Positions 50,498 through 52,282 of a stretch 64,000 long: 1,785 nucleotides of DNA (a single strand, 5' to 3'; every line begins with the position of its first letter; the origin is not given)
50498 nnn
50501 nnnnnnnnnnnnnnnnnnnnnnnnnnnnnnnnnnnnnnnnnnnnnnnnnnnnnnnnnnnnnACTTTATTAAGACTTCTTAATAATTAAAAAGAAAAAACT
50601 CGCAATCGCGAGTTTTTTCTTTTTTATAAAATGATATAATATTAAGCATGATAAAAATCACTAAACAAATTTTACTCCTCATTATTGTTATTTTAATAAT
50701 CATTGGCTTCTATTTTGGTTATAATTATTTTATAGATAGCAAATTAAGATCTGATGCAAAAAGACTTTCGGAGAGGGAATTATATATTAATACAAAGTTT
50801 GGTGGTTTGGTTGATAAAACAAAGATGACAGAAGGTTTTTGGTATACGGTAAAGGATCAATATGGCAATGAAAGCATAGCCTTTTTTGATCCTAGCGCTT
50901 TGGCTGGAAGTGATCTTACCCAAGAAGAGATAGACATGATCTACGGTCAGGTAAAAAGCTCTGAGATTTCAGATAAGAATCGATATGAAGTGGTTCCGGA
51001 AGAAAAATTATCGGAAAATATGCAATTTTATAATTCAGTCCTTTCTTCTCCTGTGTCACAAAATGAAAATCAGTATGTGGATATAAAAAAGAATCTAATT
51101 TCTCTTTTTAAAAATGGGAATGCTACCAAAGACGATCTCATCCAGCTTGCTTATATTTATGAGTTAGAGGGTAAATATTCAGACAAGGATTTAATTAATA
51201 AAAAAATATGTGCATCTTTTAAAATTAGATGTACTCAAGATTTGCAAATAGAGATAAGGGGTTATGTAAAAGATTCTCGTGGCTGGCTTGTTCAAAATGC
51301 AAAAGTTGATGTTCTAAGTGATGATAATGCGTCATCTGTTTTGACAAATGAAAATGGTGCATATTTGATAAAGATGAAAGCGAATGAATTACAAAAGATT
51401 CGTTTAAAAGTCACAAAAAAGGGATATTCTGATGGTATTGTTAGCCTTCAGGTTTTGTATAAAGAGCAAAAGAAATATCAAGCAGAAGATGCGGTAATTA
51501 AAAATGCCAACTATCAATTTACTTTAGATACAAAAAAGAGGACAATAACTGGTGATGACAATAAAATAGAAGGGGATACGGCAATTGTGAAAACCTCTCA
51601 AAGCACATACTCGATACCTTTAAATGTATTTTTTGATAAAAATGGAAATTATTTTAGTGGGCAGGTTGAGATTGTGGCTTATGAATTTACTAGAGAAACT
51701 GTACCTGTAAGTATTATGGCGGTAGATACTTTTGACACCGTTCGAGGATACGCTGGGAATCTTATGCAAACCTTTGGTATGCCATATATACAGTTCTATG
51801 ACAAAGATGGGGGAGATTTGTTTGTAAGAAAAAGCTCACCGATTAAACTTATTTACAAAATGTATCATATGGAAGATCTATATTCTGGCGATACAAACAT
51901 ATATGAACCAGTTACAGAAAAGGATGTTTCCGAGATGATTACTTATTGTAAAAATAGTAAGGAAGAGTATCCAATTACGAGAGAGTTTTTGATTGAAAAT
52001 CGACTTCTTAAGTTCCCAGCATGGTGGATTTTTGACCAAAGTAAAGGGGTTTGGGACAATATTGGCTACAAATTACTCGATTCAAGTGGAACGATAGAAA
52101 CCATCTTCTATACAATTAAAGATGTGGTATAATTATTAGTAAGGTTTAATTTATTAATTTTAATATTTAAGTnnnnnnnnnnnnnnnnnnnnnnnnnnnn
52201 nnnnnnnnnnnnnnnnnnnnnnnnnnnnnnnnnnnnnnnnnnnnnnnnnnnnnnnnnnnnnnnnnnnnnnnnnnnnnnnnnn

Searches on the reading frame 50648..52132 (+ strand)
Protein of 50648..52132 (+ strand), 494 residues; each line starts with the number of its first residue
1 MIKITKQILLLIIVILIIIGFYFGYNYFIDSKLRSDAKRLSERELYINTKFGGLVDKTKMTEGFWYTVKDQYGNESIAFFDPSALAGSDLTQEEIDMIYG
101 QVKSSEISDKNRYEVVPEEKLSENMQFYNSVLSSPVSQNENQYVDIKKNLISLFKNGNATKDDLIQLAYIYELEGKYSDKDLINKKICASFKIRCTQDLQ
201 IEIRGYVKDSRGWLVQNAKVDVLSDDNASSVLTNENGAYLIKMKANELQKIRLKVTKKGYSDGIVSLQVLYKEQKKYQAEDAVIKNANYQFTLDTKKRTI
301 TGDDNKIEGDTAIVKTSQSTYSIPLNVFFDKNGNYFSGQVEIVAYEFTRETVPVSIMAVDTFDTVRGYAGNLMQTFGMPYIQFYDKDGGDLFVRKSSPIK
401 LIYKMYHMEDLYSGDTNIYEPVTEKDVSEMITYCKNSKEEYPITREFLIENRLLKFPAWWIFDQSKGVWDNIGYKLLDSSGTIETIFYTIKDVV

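Call 4: search_protein_families(library=pfam, proteins=[window:50648-52132:+], max_evalue=1)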
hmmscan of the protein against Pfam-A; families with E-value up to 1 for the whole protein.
window:50648-52132:+ (494 aa): 4 families
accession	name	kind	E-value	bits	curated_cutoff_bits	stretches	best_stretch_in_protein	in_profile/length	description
PF13620.12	CarboxypepD_reg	-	2.6e-06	28.1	32.3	1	203-267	2-67/82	Carboxypeptidase regulatory-like domain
PF02369.22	Big_1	-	0.007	16.9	34.9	1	200-256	18-79/93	Bacterial Ig-like domain (group 1)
PF24223.1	MrpH_C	-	0.13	12.7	27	0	175-209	13-47/114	Fimbrial adhesin MrpH C-terminal domain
PF16549.10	T2SSS_2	-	0.25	11.9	25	0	160-221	34-100/104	Type II secretion system (T2SS) pilotin, S protein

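Call 6: find_homologous_proteins(query=window:50648-52132:+)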
Query window:50648-52132:+ (494 aa): 53 proteins with E <= 0.001 among 6504 candidates.
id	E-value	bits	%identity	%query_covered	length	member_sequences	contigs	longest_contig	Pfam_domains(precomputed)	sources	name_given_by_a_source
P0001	0.0e+0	1095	100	100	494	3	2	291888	PF13620.13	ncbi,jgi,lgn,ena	ncbi:MAG: carboxypeptidase-like regulatory domain-containing protein [Candidatus Paceibacterota bact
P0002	6.1e-246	835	73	100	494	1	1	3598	PF13620.13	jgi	jgi:hypothetical protein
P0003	1.2e-237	807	70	100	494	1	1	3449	PF13620.13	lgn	-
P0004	6.3e-222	755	66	100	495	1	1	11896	-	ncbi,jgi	-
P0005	1.2e-187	642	58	96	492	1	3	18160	PF13620.13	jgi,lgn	jgi:hypothetical protein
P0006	1.1e-183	629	55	100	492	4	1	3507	PF13620.13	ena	-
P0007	3.2e-183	628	55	96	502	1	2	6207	PF13620.13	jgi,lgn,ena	-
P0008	3.3e-182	624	55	100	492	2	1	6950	PF13620.13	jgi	jgi:hypothetical protein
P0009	1.6e-176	606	54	100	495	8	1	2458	PF13620.13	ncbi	-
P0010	2.0e-172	592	55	100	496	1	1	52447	-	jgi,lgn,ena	-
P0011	4.5e-172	591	69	75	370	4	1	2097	-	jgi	jgi:hypothetical protein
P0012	8.3e-158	544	80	60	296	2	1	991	PF13620.13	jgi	jgi:hypothetical protein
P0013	7.7e-139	481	63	67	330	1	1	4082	PF13620.13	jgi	jgi:hypothetical protein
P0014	1.0e-113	399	41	99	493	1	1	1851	PF25020.2,PF13620.13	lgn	-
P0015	1.5e-111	392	40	99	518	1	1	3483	PF13620.13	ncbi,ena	-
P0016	2.1e-108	381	41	88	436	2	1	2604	PF13620.13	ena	-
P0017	7.4e-108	379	39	94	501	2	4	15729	PF02369.23,PF13620.13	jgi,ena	-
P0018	1.3e-106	375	38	98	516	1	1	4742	PF13620.13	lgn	-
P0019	2.2e-106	374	39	92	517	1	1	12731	PF13620.13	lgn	-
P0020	5.3e-105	370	41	98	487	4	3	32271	-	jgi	jgi:phage pi2 protein 07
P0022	9.5e-104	366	39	99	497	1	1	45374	PF13620.13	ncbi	-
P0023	2.3e-102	361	38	88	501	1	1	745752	PF13620.13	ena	-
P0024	3.3e-102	361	37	98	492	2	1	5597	PF13620.13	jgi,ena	-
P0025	1.5e-101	359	38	100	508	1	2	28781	PF13620.13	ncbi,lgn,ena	-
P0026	1.5e-101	359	36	100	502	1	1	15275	PF13620.13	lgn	-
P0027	5.8e-101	357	36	98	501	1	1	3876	PF13620.13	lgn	-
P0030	4.9e-100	354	40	89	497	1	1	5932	PF13620.13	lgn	-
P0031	6.5e-100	353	38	98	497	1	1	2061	PF13715.13,PF13620.13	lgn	-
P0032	1.8e-98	348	36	98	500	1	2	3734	PF13620.13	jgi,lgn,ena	-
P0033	1.8e-98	348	38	95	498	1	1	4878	PF13620.13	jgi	-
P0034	2.6e-98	348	41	87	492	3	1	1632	PF13620.13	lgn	-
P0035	6.3e-98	347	38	94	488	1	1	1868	PF13620.13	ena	-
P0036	3.8e-97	344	35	98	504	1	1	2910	PF13620.13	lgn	-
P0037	6.2e-97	343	37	99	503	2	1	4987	PF13620.13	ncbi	-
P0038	9.3e-97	343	39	87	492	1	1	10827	PF13620.13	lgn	-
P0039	2.7e-96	341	37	89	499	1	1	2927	PF13620.13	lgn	-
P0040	2.8e-96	341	35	98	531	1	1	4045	PF13620.13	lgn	-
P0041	3.5e-96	341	37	98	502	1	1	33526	PF13620.13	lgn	-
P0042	5.9e-96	340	37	98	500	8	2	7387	PF13715.13,PF13620.13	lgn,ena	-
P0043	4.1e-95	337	37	89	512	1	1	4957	PF13620.13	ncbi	-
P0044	6.9e-95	337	34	98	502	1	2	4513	PF13620.13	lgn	-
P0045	7.6e-95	336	35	99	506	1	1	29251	PF13620.13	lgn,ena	-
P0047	9.4e-92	326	34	98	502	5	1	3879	PF13620.13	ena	-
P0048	3.8e-90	321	36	98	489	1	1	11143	PF13715.13,PF02369.23,PF13620.13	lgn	-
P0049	6.4e-90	320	35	98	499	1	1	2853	PF13715.13,PF02369.23,PF13620.13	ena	-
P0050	1.1e-89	319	37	91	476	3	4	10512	PF13620.13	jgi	jgi:hypothetical protein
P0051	8.2e-88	313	35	98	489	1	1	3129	PF13620.13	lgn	-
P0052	4.7e-59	218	34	66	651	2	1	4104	PF13620.13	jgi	-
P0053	1.5e-50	190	34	71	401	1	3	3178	PF13620.13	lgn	-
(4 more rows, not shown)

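Call 8: search_protein_families(library=ncbifam, proteins=[window:50648-52132:+], max_evalue=0.1)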
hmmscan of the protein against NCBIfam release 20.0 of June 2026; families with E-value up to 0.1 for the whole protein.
window:50648-52132:+ (494 aa): 1 family
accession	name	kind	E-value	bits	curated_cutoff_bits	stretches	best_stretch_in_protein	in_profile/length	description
NF004060.0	PRK05576.1-3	equivalog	0.026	14.3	189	1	238-293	143-197/202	cobalt-factor II C(20)-methyltransferase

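Call 12: find_related_loci(query=A1, collection=genome_contigs, flank=8000)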
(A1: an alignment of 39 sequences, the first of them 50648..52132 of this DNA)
Query A1 (494 aa) in genome_contigs; peptide patterns used: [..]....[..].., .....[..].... (x = any residue, [..] = any of these).
148 stretches matched a pattern; 26 encode a relative of the query (tblastn E <= 1e-3); 26 distinct loci.
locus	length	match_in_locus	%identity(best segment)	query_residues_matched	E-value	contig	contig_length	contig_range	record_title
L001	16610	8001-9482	69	1-494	0e+0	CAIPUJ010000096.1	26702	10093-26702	uncultured bacterium isolate Loclat_bin-14315 genome assembly, contig: bin-14315:096/117, whole genome shotgun sequence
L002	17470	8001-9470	38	8-492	5e-116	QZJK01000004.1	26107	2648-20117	MAG: Candidatus Parcubacteria bacterium isolate SURF_41 Ga0104751_1002792, whole genome shotgun sequence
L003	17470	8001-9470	36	5-492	3e-112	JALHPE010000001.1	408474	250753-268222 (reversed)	MAG: Candidatus Paceibacterota bacterium isolate bin.22 c_000000000104, whole genome shotgun sequence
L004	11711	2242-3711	39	6-492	2e-111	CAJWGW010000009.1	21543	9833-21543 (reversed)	TPA_asm: uncultured bacterium isolate ERR599060_bin.41_MetaBAT_v2.12.1_MAG genome assembly, contig: NODE_657_length_2154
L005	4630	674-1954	40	63-492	2e-110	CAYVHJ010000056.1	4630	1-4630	MAG TPA_asm: uncultured Candidatus Saccharibacteria bacterium isolate SRP269290_co2_340 genome assembly, contig: NODE_29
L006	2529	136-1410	41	63-489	2e-112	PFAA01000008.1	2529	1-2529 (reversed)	MAG: Candidatus Campbellbacteria bacterium CG10_big_fil_rev_8_21_14_0_10_35_52 CG10_8_21_14_0.10_scaffold_51953_c, whole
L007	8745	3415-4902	37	1-491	7e-108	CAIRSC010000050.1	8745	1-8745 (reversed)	uncultured bacterium isolate Umea1_bin-3528 genome assembly, contig: bin-3528:050/113, whole genome shotgun sequence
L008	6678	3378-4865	37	5-491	7e-107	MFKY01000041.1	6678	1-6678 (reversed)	MAG: Candidatus Kaiserbacteria bacterium RIFCSPHIGHO2_01_FULL_55_37 rifcsphigho2_01_scaffold_44980, whole genome shotgun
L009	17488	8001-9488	37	5-491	6e-106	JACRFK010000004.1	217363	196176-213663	MAG: Candidatus Kaiserbacteria bacterium isolate NC_groundwater_1723_Pr3_B-0.1um_55_32 SR-2_scaffold_141_1385756, whole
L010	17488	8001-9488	35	1-491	1e-105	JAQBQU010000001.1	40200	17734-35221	MAG: Candidatus Kaiserbacteria bacterium isolate RYN_381 scaffold_589934, whole genome shotgun sequence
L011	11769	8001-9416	39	20-489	6e-104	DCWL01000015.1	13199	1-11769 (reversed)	MAG TPA_asm: Patescibacteria group bacterium UBA2163 UBA2163_contig_51234, whole genome shotgun sequence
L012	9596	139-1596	35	12-491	9e-104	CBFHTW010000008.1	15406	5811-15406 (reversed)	MAG: Minisyncoccia bacterium isolate Co_bin_102_indstr genome assembly, contig: Co_bin_102_indstr_c8, whole genome shotg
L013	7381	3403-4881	37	6-489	4e-103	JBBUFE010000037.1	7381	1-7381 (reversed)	MAG: Patescibacteria group bacterium isolate H52-bin063_1 H52_bin063_1_000000000037, whole genome shotgun sequence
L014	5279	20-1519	36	1-491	7e-102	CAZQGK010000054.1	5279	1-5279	MAG TPA_asm: uncultured Candidatus Saccharibacteria bacterium isolate ERP113451_co1_332 genome assembly, contig: NODE_21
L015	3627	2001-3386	36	30-489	7e-101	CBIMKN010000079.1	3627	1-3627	MAG TPA_asm: uncultured bacterium isolate SRR16817059_concoct_14 genome assembly, contig: ERZ27394141.7194, whole genome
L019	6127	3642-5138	34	5-494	1e-96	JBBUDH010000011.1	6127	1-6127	MAG: Patescibacteria group bacterium isolate H43-bin093_1 H43_bin093_1_000000000011, whole genome shotgun sequence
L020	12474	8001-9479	34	9-494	3e-95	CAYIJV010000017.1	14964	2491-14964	MAG TPA_asm: uncultured Candidatus Saccharibacteria bacterium isolate ERP119705_co23_584 genome assembly, contig: NODE_3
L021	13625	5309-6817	38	1-493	6e-107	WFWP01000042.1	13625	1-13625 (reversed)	MAG: Patescibacteria group bacterium isolate S141_160 k151_266305, whole genome shotgun sequence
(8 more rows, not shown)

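Call 16: predict_structure(alignment_id=A1)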
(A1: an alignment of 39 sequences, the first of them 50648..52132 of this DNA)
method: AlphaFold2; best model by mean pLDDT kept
length: 494 residues; sequences in the alignment: 39
mean_pLDDT: 86.3   pTM: 0.70
mean pLDDT of the five models: 86.3, 84.8, 84.4, 84.1, 82.8
residues with pLDDT >= 90: 255; 70-90: 195; 50-70: 28; < 50: 16
segments of 3 or more residues with pLDDT < 50: 360-373
pLDDT, mean of each block of 10 residues (from residue 1): 75 91 88 86 91 91 89 81 89 91 91 84 86 63 89 94 93 90 92 84 94 93 86 94 90 93 91 86 91 95 93 93 96 93 81 58 33 58 90 94 86 78 92 94 92 85 79 92 92 78
secondary structure, 60 per line:
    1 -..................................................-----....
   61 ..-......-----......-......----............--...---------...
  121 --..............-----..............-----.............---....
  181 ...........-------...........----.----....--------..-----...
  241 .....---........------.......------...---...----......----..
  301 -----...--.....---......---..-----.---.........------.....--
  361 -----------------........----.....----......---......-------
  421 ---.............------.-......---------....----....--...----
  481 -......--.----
elements in order: H2-51 H57-62 E64-69 E75-80 H82-87 H92-103 E106-108 H123-136 H142-155 H161-173 H177-191 E199-209 E219-222 E238-245 E249-256 E263-269 E276-278 E282-284 E289-294 E306-308 E311-315 E319-324 E339-347 H354-358 E378-385 E390-394 E399-404 H408-413 H424-436 H445-450 E460-463 E468-471 E474-476 E482-487

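Call 28: search_solved_structures(query=A1, max_evalue=1)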
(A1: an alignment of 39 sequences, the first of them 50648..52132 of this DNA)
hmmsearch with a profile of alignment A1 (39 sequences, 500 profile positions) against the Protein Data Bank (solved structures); distinct sequences matched with E-value up to 1: 10.
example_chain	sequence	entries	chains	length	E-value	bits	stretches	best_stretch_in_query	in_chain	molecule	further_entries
9hfj_A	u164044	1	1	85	0.00042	22.3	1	207-254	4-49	SusC homolog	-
8aa4_A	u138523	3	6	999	0.018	16.8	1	206-254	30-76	SusC homolog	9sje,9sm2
1uwy_A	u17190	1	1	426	0.02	16.7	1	204-248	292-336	CARBOXYPEPTIDASE M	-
9e7m_Ta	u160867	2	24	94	0.099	14.4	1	207-244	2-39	Tail fiber protein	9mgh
5t3r_D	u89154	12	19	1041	0.12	14.2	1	205-291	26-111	SusC homolog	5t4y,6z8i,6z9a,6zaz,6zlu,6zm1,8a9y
6ytc_A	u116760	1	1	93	0.15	13.8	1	211-280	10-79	TonB-dependent receptor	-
3mn8_A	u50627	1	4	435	0.29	12.9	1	205-246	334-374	LP15968p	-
9ifo_A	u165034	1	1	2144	0.38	12.5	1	209-259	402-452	Teneurin-Like Protein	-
9pt5_A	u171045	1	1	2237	0.4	12.4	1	209-259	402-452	Teneurin-like protein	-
5k6l_A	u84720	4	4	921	0.66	11.7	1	147-255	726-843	B-GLUCOSIDASE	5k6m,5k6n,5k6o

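Call 40: find_encoding_contigs(protein=P0010, flank=8000, max_places=2)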
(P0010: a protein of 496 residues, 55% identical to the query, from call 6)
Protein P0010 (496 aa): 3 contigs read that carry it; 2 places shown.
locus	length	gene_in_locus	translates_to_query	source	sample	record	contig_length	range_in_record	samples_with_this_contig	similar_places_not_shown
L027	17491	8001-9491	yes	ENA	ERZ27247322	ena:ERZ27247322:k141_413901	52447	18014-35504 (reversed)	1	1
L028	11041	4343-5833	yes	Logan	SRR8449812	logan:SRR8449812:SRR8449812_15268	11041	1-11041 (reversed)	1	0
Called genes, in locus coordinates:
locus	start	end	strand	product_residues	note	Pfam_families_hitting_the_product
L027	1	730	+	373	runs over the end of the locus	PF11104:PilM_2, PF14450:FtsA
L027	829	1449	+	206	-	-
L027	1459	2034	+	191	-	PF04350:PilO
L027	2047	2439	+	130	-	-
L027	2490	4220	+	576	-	PF05157:MshEN, PF00437:T2SSE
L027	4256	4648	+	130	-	PF00072:Response_reg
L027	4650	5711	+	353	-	PF00437:T2SSE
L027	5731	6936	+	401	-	PF28597:T2SSF_N, PF00482:T2SSF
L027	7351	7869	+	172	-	PF07963:N_methyl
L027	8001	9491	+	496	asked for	-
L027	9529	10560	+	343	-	-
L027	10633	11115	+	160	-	-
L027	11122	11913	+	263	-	PF06750:A24_N_bact, PF01478:Peptidase_A24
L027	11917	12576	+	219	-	PF07963:N_methyl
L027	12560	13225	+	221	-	PF07963:N_methyl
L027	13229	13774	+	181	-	PF07963:N_methyl (weak)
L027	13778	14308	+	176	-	-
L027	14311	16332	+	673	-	PF22745:Nlig-Ia, PF01653:DNA_ligase_aden, PF03120:OB_DNA_ligase, PF12826:HHH_2, PF14520:HHH_5 (weak), PF00533:BRCT, PF12738:PTCB-BRCT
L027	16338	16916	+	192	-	-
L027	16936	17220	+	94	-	PF02686:GatC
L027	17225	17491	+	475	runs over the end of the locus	PF01425:Amidase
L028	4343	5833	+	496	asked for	-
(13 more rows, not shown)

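Call 41: find_encoding_contigs(protein=P0023, flank=8000, max_places=2)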
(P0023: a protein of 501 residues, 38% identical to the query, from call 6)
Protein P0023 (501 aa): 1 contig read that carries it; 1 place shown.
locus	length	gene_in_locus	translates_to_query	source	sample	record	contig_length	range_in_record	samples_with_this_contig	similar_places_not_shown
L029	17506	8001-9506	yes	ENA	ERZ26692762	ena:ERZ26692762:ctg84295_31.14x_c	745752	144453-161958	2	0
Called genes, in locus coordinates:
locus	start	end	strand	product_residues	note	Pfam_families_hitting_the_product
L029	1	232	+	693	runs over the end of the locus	-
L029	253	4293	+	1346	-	-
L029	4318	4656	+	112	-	PF18908:DUF5663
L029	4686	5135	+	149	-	PF00164:Ribosom_S12_S23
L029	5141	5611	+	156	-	PF00177:Ribosomal_S7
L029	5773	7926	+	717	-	PF00009:GTP_EFTU, PF03144:GTP_EFTU_D2, PF22042:EF-G_D2, PF14492:EFG_III, PF16658:RF3_C (weak), PF03764:EFG_IV, PF00679:EFG_C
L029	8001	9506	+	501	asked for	PF13620:CarboxypepD_reg (weak)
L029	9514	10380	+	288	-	-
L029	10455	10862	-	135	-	-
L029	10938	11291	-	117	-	PF04134:DCC1-like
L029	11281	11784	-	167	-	PF02481:DNA_processg_A (faint), PF18306:LDcluster4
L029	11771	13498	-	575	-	PF01011:PQQ (faint), PF13360:PQQ_2, PF13570:Beta-prop_ACSF4, PF23414:Beta-prop_EML_2 (faint), PF25292:Beta-prop_CGLA (faint), PF25293:Beta-prop_EMC1_N (faint), PF13570:Beta-prop_ACSF4, PF13360:PQQ_2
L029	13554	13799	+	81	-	-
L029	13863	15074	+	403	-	-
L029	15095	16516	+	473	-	PF07719:TPR_2 (faint), PF12895:ANAPC3 (weak), PF13174:TPR_6 (faint), PF13181:TPR_8 (faint), PF13424:TPR_12 (faint), PF13432:TPR_16 (weak), PF14559:TPR_19, PF14559:TPR_19 (weak), +4 more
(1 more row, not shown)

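Call 42: find_encoding_contigs(protein=P0005, flank=7000, max_places=1)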
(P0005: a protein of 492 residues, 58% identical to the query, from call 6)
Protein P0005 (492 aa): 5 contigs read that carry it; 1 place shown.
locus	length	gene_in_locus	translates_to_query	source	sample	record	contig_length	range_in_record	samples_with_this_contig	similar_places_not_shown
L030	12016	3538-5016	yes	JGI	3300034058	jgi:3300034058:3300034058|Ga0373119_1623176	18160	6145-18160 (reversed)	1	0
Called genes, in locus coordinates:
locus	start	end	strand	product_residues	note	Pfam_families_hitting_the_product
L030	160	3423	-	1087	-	PF02811:PHP, PF07733:DNA_pol3_alpha, PF17657:DNA_pol3_finger, PF14579:HHH_6, PF01336:tRNA_anti-codon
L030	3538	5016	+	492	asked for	PF13620:CarboxypepD_reg (weak)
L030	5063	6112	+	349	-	-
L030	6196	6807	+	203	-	PF01351:RNase_HII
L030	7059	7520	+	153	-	PF00293:NUDIX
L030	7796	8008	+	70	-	PF01783:Ribosomal_L32p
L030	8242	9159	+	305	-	PF01029:NusB, PF00293:NUDIX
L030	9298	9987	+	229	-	PF22935:RM44_endonuclase, PF14622:Ribonucleas_3_3, PF00636:Ribonuclease_3, PF00035:dsrm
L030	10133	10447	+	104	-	-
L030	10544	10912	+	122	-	-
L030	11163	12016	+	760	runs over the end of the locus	PF02463:SMC_N, PF13175:AAA_15 (weak), PF13476:AAA_23, PF13304:AAA_21 (faint)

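Call 43: find_encoding_contigs(protein=P0020, flank=7000, max_places=1)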
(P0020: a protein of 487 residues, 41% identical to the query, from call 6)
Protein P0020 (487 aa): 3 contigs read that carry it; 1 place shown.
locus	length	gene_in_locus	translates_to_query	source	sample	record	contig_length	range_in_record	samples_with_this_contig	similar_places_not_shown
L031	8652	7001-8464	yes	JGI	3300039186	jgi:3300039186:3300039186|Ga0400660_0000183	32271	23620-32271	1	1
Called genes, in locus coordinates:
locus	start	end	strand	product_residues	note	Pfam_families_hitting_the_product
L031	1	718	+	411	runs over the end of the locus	-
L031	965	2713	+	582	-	PF05157:MshEN, PF00437:T2SSE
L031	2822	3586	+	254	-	PF00121:TIM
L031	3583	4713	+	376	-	PF00162:PGK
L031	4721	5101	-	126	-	PF01230:HIT, PF11969:DcpS_C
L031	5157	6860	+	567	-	PF01368:DHH, PF02272:DHHA1 (weak), PF17768:RecJ_OB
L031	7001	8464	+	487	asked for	-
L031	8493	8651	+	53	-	?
